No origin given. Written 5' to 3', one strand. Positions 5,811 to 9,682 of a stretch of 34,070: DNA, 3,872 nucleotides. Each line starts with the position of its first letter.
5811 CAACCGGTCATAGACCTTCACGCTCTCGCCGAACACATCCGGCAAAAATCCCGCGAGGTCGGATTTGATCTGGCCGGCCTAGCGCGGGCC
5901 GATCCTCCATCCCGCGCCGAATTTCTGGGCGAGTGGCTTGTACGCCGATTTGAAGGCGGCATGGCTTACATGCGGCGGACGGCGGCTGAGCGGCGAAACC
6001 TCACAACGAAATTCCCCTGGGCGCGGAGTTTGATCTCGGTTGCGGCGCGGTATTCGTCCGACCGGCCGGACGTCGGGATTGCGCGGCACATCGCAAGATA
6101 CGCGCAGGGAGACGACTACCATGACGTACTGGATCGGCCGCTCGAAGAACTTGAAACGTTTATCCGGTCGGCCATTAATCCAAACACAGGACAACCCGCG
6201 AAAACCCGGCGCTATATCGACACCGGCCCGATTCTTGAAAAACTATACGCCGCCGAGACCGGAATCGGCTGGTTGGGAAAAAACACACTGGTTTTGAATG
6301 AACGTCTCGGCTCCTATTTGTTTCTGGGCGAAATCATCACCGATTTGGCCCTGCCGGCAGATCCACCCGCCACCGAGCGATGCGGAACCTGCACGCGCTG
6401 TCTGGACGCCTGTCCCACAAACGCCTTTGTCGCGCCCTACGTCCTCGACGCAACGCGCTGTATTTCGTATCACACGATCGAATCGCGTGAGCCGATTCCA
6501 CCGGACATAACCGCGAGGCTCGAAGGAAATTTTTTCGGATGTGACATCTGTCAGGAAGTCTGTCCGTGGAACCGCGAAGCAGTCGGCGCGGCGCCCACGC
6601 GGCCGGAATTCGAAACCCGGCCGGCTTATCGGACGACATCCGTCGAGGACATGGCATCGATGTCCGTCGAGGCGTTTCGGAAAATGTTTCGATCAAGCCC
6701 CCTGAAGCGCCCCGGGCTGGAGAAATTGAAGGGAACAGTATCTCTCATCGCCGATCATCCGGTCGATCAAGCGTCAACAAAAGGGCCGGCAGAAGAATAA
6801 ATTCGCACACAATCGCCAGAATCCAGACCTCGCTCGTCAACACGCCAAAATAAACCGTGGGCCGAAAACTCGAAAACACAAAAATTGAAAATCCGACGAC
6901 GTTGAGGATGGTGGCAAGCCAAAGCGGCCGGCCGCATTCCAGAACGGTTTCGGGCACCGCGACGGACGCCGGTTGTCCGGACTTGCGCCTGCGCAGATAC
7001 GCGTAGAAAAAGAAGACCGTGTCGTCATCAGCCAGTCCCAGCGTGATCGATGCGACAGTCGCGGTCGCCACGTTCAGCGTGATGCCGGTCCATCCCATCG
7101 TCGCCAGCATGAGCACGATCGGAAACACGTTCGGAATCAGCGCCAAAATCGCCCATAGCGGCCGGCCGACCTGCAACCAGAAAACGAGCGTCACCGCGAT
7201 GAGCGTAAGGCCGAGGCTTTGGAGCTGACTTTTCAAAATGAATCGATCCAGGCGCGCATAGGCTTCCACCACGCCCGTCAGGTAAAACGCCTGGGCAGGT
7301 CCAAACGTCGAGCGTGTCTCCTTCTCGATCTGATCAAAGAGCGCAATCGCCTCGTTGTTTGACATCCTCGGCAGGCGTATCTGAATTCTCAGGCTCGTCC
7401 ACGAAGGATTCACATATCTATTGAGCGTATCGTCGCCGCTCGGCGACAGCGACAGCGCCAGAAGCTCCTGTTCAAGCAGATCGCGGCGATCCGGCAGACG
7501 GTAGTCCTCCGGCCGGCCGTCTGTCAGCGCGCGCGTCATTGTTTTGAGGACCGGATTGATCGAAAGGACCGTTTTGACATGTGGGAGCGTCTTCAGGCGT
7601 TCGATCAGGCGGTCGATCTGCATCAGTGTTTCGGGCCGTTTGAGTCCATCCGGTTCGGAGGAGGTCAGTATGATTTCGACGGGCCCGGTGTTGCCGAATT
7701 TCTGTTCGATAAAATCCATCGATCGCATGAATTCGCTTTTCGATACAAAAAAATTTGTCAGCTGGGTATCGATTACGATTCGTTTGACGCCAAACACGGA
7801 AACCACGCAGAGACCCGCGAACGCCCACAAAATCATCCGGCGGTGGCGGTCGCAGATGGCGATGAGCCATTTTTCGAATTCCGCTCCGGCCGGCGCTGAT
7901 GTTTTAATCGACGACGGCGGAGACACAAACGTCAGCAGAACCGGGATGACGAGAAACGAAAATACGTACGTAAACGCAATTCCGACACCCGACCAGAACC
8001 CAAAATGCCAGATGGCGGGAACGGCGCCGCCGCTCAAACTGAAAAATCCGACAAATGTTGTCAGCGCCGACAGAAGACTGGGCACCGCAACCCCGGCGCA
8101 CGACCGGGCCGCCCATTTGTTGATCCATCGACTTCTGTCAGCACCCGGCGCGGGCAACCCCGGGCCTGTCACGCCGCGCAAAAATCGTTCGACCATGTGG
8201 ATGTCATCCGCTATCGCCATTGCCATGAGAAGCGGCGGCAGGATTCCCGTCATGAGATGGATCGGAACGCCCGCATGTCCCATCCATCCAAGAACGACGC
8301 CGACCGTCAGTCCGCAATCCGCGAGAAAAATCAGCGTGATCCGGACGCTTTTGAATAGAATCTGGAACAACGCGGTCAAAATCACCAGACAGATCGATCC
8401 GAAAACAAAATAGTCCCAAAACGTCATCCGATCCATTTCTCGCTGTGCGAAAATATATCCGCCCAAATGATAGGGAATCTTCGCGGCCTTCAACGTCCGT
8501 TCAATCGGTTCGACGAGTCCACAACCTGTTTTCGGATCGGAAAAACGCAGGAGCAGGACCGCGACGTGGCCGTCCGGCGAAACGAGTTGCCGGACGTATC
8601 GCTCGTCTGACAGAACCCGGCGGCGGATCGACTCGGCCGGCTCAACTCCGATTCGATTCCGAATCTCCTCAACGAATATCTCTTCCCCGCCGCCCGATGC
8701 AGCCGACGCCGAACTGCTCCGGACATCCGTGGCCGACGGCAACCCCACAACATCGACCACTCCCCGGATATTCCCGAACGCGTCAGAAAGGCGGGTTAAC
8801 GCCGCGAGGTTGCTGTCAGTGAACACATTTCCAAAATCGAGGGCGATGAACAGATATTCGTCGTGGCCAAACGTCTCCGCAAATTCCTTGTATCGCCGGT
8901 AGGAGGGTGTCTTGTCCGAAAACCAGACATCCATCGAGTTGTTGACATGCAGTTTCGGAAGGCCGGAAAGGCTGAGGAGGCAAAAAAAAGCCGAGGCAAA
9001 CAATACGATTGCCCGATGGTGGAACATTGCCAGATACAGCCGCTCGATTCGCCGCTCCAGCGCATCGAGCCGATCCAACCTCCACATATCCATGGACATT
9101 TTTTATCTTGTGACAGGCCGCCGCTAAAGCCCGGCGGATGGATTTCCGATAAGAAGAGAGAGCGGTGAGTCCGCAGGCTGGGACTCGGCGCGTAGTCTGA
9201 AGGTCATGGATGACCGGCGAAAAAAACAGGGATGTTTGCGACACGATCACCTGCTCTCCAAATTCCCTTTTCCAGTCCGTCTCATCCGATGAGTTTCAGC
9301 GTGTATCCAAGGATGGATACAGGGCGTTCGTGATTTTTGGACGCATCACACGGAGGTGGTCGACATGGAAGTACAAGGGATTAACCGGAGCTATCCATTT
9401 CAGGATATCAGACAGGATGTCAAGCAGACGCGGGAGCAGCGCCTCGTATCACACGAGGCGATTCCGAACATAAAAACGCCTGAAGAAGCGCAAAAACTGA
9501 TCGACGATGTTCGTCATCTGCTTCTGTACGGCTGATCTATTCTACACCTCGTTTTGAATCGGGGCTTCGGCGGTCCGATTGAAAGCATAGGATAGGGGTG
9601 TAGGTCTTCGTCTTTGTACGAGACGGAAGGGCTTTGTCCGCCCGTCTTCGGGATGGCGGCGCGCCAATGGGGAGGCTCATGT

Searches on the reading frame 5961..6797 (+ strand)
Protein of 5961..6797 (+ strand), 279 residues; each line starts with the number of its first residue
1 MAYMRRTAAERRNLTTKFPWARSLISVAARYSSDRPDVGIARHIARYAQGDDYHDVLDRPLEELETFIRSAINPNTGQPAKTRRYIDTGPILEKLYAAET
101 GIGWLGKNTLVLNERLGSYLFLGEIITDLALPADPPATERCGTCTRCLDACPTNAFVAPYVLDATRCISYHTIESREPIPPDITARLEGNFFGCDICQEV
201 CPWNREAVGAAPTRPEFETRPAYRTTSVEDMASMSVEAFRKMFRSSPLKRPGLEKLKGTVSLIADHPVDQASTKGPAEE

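Call 23: search_protein_families(library=pfam, proteins=[window:5961-6797:+], max_evalue=0.01)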
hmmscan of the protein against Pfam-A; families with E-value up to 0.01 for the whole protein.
window:5961-6797:+ (279 aa): 9 families
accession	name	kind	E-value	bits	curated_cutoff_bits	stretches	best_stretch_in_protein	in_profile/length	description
PF13484.11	Fer4_16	-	5e-22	78.9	30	1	140-204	1-66/66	4Fe-4S double cluster binding domain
PF08331.15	QueG_DUF1730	-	5.8e-14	52.2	25.1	1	11-88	1-77/77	Epoxyqueuosine reductase QueG, DUF1730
PF12838.12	Fer4_7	-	1.2e-06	29.3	27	1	140-204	1-51/52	4Fe-4S dicluster domain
PF13187.11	Fer4_9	-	1.6e-05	25.3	27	1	138-155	34-51/52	4Fe-4S dicluster domain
PF00037.32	Fer4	-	7.6e-05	22.8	21.1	1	138-156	5-23/24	4Fe-4S binding domain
PF13237.11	Fer4_10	-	0.00024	21.4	25.5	0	139-153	7-21/53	4Fe-4S dicluster domain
PF13183.11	Fer4_8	-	0.00068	20.6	27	0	139-154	52-67/68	4Fe-4S dicluster domain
PF25160.1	LdpA_Fe-S-bd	-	0.0007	19.8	27.6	0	137-155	24-42/49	LdpA Fe-S cluster-binding domain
PF14697.11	Fer4_21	-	0.007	16.9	35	0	139-203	6-53/59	4Fe-4S dicluster domain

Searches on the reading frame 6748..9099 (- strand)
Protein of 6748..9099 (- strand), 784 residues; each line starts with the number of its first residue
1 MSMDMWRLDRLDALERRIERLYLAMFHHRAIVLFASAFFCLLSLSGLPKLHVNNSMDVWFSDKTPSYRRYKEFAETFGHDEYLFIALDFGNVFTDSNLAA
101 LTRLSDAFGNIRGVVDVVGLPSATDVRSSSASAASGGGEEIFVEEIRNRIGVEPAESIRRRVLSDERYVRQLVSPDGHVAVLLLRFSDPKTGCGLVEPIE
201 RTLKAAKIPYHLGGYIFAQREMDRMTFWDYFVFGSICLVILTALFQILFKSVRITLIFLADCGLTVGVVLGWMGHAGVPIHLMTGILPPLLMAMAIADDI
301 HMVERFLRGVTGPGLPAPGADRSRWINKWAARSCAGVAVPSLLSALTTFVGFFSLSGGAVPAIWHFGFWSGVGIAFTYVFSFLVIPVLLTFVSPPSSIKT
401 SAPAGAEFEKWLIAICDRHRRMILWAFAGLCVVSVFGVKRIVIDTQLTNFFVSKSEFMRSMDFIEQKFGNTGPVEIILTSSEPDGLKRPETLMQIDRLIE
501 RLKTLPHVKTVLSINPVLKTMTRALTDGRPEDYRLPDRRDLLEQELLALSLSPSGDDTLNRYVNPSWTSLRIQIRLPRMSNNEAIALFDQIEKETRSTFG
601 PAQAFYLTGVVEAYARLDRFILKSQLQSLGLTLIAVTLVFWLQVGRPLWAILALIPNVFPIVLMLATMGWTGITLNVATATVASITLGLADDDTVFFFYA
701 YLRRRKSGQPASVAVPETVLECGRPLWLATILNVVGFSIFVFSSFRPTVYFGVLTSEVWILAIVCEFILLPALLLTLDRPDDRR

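Call 23: search_protein_families(library=pfam, proteins=[window:6748-9099:-], max_evalue=0.01)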
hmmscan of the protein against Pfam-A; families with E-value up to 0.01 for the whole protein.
window:6748-9099:- (784 aa): 1 family
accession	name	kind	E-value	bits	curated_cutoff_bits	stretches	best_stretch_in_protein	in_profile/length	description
PF03176.21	MMPL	-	3.1e-16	59.7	20.5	2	158-395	70-305/333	MMPL family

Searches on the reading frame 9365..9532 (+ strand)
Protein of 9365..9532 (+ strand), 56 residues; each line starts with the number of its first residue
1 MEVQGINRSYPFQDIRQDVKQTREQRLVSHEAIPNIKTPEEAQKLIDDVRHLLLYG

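Call 23: search_protein_families(library=pfam, proteins=[window:9365-9532:+], max_evalue=0.01)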
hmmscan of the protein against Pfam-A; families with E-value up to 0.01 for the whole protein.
window:9365-9532:+ (56 aa): 0 families

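Call 66: find_homologous_proteins(query=A5, max_evalue=0.01)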
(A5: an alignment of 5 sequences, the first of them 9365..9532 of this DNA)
Query A5 (5 sequences) (56 aa, profile of the alignment): 20 proteins with E <= 0.01 among 613 candidates.
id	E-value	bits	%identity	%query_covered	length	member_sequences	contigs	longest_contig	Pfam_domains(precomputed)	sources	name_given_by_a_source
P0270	5.8e-33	131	65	100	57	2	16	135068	-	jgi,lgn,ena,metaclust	metaclust:\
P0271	8.0e-33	130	60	100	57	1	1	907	-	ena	-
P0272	1.2e-32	130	61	100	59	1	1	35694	-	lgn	-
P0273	2.1e-32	129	63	100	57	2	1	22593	-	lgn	-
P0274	5.4e-32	128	60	100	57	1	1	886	-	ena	-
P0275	1.1e-31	127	70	100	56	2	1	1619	-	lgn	-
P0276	4.9e-31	125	54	100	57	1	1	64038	-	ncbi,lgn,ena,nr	ncbi:hypothetical protein HY522_11930 [bacterium]|nr:hypothetical protein [bacterium]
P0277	1.6e-30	123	100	100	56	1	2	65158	-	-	-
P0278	2.4e-30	122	63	100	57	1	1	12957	-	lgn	-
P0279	3.4e-30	122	60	100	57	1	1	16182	-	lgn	-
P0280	9.5e-30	120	68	100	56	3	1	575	-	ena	-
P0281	1.5e-29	120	58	100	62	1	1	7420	-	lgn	-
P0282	2.5e-29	119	64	100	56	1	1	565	-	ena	-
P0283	8.1e-28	114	63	100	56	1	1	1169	-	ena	-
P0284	1.8e-27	113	64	100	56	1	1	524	-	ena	-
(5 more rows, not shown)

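Call 87: search_solved_structures(query=A5, max_evalue=10)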
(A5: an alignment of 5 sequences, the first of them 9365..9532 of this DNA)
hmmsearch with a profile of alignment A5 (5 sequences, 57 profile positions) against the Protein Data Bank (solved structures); distinct sequences matched with E-value up to 10: 5.
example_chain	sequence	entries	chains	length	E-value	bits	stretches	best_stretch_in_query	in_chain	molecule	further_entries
6jcc_A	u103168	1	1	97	0.027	18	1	36-50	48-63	Computational designed protein based on evolution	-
29km_A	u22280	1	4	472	0.34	14.4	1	5-52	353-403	Replicative helicase loading/DNA remodeling protein DnaB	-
8tvl_A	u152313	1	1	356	1.2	12.6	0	4-48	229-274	Plasminogen-binding group A streptococcal M-like protein PAM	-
5t5h_d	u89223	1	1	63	1.6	12.3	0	14-33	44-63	Ribosomal protein L29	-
2kpo_A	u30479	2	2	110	5.5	10.6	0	36-49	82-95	rossmann 2x2 fold protein | De novo designed rossmann 2x2 fold protein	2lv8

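Call 88: search_protein_families(library=ncbifam, proteins=[window:9365-9532:+], max_evalue=1)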
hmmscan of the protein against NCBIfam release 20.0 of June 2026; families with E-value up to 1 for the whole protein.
window:9365-9532:+ (56 aa): 0 families
